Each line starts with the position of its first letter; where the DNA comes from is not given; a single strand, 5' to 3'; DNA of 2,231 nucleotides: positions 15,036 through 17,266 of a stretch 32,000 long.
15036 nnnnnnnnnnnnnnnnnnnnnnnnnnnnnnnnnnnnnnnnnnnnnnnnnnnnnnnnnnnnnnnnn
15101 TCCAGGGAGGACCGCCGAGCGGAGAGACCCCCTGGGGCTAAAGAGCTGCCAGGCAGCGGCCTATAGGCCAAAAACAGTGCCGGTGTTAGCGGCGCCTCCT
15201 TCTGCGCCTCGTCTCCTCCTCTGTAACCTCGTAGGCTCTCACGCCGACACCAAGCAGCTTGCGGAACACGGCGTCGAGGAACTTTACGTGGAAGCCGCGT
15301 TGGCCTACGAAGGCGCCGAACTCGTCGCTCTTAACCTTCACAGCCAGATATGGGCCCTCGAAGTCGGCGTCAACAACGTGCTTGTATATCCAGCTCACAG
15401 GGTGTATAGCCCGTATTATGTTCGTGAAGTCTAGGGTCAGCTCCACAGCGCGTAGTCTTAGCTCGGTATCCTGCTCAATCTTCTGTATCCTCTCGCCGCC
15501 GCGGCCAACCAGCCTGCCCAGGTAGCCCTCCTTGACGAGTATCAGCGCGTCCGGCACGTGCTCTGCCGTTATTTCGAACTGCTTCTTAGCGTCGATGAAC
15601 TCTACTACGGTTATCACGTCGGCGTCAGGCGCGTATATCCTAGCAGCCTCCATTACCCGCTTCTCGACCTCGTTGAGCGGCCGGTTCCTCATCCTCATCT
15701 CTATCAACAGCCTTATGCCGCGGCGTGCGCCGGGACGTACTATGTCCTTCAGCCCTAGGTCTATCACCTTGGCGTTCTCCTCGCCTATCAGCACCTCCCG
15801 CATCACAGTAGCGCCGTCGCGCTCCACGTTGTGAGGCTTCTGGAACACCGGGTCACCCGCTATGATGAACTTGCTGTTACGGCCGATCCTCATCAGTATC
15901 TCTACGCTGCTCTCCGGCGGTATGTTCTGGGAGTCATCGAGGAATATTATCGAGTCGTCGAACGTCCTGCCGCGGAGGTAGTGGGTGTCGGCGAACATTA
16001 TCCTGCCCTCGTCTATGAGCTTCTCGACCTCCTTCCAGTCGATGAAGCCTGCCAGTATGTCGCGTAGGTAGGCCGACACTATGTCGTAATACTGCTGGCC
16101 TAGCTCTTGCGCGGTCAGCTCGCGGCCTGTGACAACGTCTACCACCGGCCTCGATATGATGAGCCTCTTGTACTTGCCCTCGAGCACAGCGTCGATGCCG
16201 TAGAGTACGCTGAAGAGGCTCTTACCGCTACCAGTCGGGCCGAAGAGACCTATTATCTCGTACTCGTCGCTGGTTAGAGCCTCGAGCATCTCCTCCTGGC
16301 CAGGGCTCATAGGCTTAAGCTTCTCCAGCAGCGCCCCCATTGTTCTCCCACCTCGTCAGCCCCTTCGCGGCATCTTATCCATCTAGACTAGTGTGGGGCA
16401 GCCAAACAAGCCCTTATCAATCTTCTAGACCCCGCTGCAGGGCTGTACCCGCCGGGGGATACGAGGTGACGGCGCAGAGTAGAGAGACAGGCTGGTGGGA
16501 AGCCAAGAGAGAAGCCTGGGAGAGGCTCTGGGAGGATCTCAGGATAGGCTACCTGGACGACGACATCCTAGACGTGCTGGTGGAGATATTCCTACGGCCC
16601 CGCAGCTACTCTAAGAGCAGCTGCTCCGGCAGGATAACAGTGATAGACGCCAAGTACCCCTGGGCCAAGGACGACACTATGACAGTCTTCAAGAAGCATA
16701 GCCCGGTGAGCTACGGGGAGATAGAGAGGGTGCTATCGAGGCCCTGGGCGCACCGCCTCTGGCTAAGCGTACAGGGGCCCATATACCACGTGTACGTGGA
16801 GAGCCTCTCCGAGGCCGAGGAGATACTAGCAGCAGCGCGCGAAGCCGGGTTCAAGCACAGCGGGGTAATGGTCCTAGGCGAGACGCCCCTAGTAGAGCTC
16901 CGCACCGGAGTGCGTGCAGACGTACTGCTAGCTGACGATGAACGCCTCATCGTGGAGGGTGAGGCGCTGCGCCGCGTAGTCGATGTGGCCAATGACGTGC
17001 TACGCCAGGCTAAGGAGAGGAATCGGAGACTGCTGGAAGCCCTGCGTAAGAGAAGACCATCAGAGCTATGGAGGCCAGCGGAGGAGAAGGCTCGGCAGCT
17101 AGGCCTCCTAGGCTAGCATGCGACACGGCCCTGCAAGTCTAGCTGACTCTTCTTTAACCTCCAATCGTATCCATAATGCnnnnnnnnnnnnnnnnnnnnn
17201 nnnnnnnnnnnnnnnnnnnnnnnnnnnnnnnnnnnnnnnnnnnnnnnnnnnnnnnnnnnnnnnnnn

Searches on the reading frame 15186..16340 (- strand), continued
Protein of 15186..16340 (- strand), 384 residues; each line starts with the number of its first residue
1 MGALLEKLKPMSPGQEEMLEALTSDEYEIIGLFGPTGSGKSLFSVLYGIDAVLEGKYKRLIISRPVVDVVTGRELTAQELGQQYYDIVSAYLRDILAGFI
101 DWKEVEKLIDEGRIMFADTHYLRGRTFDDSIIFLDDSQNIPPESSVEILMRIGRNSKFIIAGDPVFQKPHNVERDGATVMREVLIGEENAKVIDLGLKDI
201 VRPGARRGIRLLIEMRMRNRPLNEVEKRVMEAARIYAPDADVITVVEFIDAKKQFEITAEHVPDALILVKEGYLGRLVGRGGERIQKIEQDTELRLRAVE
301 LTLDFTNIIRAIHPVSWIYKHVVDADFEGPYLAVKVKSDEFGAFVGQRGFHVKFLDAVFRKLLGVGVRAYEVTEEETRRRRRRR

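Call 61: find_encoding_contigs(protein=P0146, flank=5000, max_places=1)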
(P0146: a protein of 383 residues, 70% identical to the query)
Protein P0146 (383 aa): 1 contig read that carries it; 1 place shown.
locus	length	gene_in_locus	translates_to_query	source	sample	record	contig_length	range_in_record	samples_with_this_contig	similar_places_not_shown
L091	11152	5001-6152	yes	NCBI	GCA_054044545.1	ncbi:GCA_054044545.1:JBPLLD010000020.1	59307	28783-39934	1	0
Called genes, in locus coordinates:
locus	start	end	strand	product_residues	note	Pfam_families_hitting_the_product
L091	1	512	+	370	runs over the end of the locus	PF05834:Lycopene_cycl, PF07992:Pyr_redox_2 (faint)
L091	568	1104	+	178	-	-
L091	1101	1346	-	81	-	PF01294:Ribosomal_L13e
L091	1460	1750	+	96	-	PF02680:DUF211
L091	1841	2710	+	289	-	PF01171:ATP_bind_3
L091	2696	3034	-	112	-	PF01588:tRNA_bind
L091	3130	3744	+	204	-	PF02676:TYW3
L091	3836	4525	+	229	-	-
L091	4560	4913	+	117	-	-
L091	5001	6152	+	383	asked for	PF02562:PhoH, PF07650:KH_2 (faint)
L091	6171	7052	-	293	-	PF01972:SDH_protease, PF00574:CLP_protease (faint), PF25145:NfeD1b_N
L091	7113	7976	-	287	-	PF25133:TYW2_N_2, PF02005:TRM (weak), PF02475:TRM5-TYW2_MTfase, PF09445:Methyltransf_15 (faint)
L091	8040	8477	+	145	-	-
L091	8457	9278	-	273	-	-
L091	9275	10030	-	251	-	PF01026:TatD_DNase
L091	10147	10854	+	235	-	PF02887:PK_C (weak)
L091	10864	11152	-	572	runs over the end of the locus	PF01293:PEPCK_ATP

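Call 62: find_encoding_contigs(protein=P0118, flank=5000, max_places=1)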
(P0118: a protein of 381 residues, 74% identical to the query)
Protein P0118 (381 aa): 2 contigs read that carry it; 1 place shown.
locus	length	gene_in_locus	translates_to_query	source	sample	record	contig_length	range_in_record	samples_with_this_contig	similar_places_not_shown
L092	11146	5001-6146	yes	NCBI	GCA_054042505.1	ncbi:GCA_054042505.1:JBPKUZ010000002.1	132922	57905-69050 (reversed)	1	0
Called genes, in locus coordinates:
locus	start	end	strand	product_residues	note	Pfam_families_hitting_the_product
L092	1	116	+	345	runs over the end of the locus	PF00070:Pyr_redox (faint), PF01266:DAO (weak), PF01494:FAD_binding_3, PF03486:HI0933_like (weak), PF05834:Lycopene_cycl (faint), PF07992:Pyr_redox_2, PF12831:FAD_oxidored (weak), PF13450:NAD_binding_8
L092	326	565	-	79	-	PF01294:Ribosomal_L13e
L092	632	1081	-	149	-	PF13404:HTH_AsnC-type, PF13412:HTH_24, PF25212:HVO_A0114 (weak), PF08279:HTH_11, PF01037:AsnC_trans_reg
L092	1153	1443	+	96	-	PF02680:DUF211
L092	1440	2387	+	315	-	PF22082:TtuA_LIM_N (weak), PF01171:ATP_bind_3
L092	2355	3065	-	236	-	-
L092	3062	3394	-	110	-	PF01588:tRNA_bind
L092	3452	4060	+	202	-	PF02676:TYW3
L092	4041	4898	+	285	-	PF00571:CBS (weak)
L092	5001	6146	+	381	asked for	PF02562:PhoH, PF07650:KH_2 (faint)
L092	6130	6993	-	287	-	PF25133:TYW2_N_2, PF02005:TRM, PF02475:TRM5-TYW2_MTfase, PF09445:Methyltransf_15 (weak)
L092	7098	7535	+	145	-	-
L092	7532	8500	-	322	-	-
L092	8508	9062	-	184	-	PF13384:HTH_23 (weak), PF17675:APG6_N (weak), PF20492:ERM_helical (weak)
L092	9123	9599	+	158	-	-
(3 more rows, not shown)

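Call 65: find_related_loci(query=A2, collection=metagenome_contigs, flank=5000)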
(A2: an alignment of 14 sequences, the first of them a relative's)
Query A2 (383 aa) in metagenome_contigs; peptide patterns used: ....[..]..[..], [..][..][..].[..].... (x = any residue, [..] = any of these).
337 stretches matched a pattern; 152 encode a relative of the query (tblastn E <= 1e-3); the best 80 are kept; 80 distinct loci.
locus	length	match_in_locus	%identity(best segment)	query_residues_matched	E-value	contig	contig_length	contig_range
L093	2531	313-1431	72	1-372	0e+0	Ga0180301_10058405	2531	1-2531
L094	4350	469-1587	71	1-372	0e+0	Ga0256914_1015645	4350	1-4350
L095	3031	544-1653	72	1-369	0e+0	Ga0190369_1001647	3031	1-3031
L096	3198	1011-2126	71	1-371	0e+0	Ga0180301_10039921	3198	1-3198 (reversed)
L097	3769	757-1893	70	4-382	0e+0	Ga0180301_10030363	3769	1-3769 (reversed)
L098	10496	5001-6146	69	1-381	0e+0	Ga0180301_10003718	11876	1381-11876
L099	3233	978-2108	72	1-372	0e+0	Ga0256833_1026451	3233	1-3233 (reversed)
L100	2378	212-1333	71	1-373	0e+0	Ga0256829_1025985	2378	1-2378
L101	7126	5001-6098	70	4-368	0e+0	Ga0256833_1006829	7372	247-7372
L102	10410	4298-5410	70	2-371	0e+0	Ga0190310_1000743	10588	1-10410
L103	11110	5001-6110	71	4-372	0e+0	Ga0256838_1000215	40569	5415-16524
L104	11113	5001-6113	70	4-373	0e+0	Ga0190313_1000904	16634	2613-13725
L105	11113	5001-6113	70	4-373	0e+0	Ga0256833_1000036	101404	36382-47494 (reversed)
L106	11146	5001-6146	70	1-372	0e+0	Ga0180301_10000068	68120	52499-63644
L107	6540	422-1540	69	1-372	0e+0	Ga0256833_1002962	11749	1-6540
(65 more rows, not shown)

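Call 69: search_protein_families(library=ncbifam, proteins=[L090:6193-7053:-, L083:7150-8010:-, L083:5281-5907:+, L091:8040-8477:+, L090:4393-4983:+], max_evalue=0.001)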
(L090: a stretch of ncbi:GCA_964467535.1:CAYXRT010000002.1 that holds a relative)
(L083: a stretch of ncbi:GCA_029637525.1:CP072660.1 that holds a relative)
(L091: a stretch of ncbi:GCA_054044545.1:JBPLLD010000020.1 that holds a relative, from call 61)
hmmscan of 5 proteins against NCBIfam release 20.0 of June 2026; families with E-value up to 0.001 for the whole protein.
L090:6193-7053:- (286 aa): 18 families
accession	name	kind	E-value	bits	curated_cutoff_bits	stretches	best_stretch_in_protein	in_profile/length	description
NF047729.1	tRNAMtaseTaw21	equivalog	2.7e-81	272.4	400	1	20-282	2-249/250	tRNA 4-demethylwyosine(37)-methyltransferase Taw21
NF047730.1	tRNAMtaseTrm5b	equivalog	1.7e-59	201.7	600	1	23-283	81-329/330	tRNA (guanine(37)-N1)-methyltransferase Trm5b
NF047732.1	tRNAMtaseTrm5bMeth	equivalog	2.4e-53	181.3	500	1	14-283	88-336/337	tRNA (guanine(37)-N1)-methyltransferase Trm5b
NF047824.1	tRNAwyosineTaw2Meth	equivalog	1.4e-44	152.6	350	1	27-284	4-244/245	tRNA(Phe) (4-demethylwyosine(37)-C(7)) aminocarboxypropyltransferase Taw2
NF047728.1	tRNAMtaseTaw22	equivalog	1e-37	130.1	550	1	5-283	71-335/336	tRNA (guanine(37)-N1)/4-demethylwyosine(37)-methyltransferase Taw22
NF047823.1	tRNAwyosTaw2Pyroc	equivalog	8.9e-28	97.5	550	1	5-285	10-277/277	tRNA(Phe) (4-demethylwyosine(37)-C(7)) aminocarboxypropyltransferase Taw2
TIGR00479.1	rumA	equivalog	8.8e-09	34.7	183.55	1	43-200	209-368/432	23S rRNA (uracil(1939)-C(5))-methyltransferase RlmD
NF011529.0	PRK14968.1-3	equivalog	1.9e-06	27.4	162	1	122-177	32-85/198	putative methyltransferase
TIGR00308.1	TRM1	equivalog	1.6e-05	24.5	280.65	1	128-215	48-134/375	tRNA (guanine(10)-N(2))-dimethyltransferase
TIGR00536.1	hemK_fam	subfamily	0.00011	21.4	115.5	1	126-183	116-173/286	HemK family protein methyltransferase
NF001785.0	PRK00517.2-2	equivalog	0.00013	21.3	188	1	125-186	146-205/282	50S ribosomal protein L11 methyltransferase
TIGR02469.1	CbiT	equivalog_domain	0.00017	21.8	78.3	1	122-201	17-94/124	precorrin-6Y C5,15-methyltransferase (decarboxylating) subunit CbiT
TIGR03533.1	L3_gln_methyl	equivalog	0.00026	20.4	229.7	1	124-188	121-185/284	50S ribosomal protein L3 N(5)-glutamine methyltransferase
TIGR00537.1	hemK_rel_arch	hypoth_equivalog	0.00031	20.5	87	1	123-190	19-81/179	HemK2/MTQ2 family protein methyltransferase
NF053511.1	tRNA_U34_MnmM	equivalog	0.00033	20.2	135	1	111-181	4-75/183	tRNA 5-(aminomethyl)-2-thiouridylate-methyltransferase MnmM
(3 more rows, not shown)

L083:7150-8010:- (286 aa): 15 families
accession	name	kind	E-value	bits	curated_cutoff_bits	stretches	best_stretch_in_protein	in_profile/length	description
NF047729.1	tRNAMtaseTaw21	equivalog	4.8e-80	268.4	400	1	23-283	2-248/250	tRNA 4-demethylwyosine(37)-methyltransferase Taw21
NF047730.1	tRNAMtaseTrm5b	equivalog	1.8e-58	198.3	600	1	25-283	80-327/330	tRNA (guanine(37)-N1)-methyltransferase Trm5b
NF047732.1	tRNAMtaseTrm5bMeth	equivalog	3.4e-50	170.9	500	1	11-285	81-336/337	tRNA (guanine(37)-N1)-methyltransferase Trm5b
NF047824.1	tRNAwyosineTaw2Meth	equivalog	1.1e-40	139.8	350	1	30-282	4-240/245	tRNA(Phe) (4-demethylwyosine(37)-C(7)) aminocarboxypropyltransferase Taw2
NF047728.1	tRNAMtaseTaw22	equivalog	4.1e-35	121.5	550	1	13-284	72-334/336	tRNA (guanine(37)-N1)/4-demethylwyosine(37)-methyltransferase Taw22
NF047823.1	tRNAwyosTaw2Pyroc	equivalog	1.7e-29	103.1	550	1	5-242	7-237/277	tRNA(Phe) (4-demethylwyosine(37)-C(7)) aminocarboxypropyltransferase Taw2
NF011529.0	PRK14968.1-3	equivalog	9e-07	28.5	162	1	125-181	32-86/198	putative methyltransferase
NF001785.0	PRK00517.2-2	equivalog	1.2e-05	24.7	188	1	128-194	146-210/282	50S ribosomal protein L11 methyltransferase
TIGR00537.1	hemK_rel_arch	hypoth_equivalog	8.6e-05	22.3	87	1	126-194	19-82/179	HemK2/MTQ2 family protein methyltransferase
TIGR00406.1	prmA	equivalog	0.00017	21.2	183.15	1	123-192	155-223/288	50S ribosomal protein L11 methyltransferase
TIGR02469.1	CbiT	equivalog_domain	0.00019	21.7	78.3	1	125-204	17-94/124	precorrin-6Y C5,15-methyltransferase (decarboxylating) subunit CbiT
TIGR03534.1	RF_mod_PrmC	equivalog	0.00029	20.4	199.1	1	126-191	85-151/253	peptide chain release factor N(5)-glutamine methyltransferase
TIGR00308.1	TRM1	equivalog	0.00037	20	280.65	1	130-194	47-111/375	tRNA (guanine(10)-N(2))-dimethyltransferase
TIGR00536.1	hemK_fam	subfamily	0.00085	18.5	115.5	0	129-186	116-173/286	HemK family protein methyltransferase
NF011528.0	PRK14968.1-2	equivalog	0.00098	18.7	171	0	125-178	36-87/205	putative methyltransferase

L083:5281-5907:+ (208 aa): 0 families

L091:8040-8477:+ (145 aa): 0 families

L090:4393-4983:+ (196 aa): 6 families
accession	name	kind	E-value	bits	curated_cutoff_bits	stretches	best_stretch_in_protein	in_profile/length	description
NF003263.0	PRK04235.1-1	equivalog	3.3e-78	261.8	237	1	4-194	3-193/219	hypothetical protein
NF003267.0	PRK04235.1-6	equivalog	9.7e-54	182.1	190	1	7-194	2-189/196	hypothetical protein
NF003266.0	PRK04235.1-5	equivalog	1.4e-37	129.3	329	1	7-193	7-193/197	hypothetical protein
NF047731.1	tRNAMtaseTaw3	equivalog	1.8e-36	125.6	200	1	10-191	2-184/185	tRNA(Phe) 7-((3-amino-3-carboxypropyl)-4-demethylwyosine(37)-N(4))-methyltransferase Taw3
NF003265.0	PRK04235.1-4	equivalog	1.9e-24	86.5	286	1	10-194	4-191/194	hypothetical protein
NF003264.0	PRK04235.1-2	equivalog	3.8e-24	85.4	344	1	10-194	2-185/206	hypothetical protein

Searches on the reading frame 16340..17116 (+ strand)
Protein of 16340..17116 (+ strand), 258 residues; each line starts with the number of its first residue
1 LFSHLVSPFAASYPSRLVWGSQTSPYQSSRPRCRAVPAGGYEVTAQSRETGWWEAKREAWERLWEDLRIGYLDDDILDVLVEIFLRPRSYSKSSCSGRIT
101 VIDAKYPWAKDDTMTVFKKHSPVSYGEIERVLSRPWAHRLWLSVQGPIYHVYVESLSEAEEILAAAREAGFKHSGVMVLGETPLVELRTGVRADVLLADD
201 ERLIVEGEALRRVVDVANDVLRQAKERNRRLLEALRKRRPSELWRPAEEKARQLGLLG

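Call 3: search_protein_families(library=pfam, proteins=[window:16340-17116:+], max_evalue=0.01)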
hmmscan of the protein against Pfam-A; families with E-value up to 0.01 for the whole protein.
window:16340-17116:+ (258 aa): 1 family
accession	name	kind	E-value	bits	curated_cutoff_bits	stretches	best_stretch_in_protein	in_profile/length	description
PF02676.19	TYW3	-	1.1e-38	133.2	27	1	55-236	2-210/211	Methyltransferase TYW3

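Call 4: search_protein_families(library=ncbifam, proteins=[window:16340-17116:+], max_evalue=0.01)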
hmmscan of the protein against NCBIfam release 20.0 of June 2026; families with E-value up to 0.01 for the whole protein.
window:16340-17116:+ (258 aa): 6 families
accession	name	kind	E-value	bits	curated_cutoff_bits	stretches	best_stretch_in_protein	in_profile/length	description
NF003263.0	PRK04235.1-1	equivalog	1.6e-78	262.8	237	1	50-251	5-208/219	hypothetical protein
NF003267.0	PRK04235.1-6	equivalog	1e-45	156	190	1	52-238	3-190/196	hypothetical protein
NF003266.0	PRK04235.1-5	equivalog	7.9e-29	100.7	329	1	54-236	10-193/197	hypothetical protein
NF047731.1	tRNAMtaseTaw3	equivalog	1.4e-28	99.9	200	1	54-234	2-184/185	tRNA(Phe) 7-((3-amino-3-carboxypropyl)-4-demethylwyosine(37)-N(4))-methyltransferase Taw3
NF003264.0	PRK04235.1-2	equivalog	2.5e-27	95.8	344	1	54-239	2-187/206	hypothetical protein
NF003265.0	PRK04235.1-4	equivalog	4.8e-16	59.1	286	1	54-235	4-189/194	hypothetical protein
